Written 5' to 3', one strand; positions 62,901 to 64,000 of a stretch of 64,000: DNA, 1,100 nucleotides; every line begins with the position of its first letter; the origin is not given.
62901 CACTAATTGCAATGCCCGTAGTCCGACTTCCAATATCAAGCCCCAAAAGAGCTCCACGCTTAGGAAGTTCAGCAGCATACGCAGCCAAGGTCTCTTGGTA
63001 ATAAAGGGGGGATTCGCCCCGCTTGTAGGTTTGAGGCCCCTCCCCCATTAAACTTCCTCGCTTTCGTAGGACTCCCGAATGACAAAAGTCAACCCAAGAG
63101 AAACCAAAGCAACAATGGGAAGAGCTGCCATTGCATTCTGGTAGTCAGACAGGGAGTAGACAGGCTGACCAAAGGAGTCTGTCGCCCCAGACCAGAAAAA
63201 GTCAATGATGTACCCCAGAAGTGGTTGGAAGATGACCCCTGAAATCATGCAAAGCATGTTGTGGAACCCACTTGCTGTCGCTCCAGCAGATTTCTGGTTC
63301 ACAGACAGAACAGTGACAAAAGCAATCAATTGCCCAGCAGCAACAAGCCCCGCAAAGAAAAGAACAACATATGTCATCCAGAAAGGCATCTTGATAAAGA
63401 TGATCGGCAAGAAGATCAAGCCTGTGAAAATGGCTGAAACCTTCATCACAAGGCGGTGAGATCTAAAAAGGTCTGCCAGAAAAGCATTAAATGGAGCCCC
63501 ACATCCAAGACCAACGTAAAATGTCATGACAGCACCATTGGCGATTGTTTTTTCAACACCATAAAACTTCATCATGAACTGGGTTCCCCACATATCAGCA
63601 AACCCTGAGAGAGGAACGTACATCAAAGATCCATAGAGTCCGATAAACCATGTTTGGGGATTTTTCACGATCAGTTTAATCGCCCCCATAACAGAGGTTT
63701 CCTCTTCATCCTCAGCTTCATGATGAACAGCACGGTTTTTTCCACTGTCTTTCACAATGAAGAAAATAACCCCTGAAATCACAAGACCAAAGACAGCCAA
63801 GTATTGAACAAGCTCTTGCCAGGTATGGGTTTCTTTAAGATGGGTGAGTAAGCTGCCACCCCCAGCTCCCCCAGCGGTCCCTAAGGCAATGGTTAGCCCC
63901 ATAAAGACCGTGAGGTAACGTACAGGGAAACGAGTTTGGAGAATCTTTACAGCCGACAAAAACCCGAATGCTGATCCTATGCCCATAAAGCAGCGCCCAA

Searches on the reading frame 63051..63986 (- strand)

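Call 66: search_protein_families(library=pfam, proteins=[window:63051-63986:-], max_evalue=0.001)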
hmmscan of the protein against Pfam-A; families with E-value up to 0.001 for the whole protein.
window:63051-63986:- (312 aa): 1 family
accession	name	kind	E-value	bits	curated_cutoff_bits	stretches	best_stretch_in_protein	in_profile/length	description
PF07690.21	MFS_1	-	2e-17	63.6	33.4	2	1-253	95-346/347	Major Facilitator Superfamily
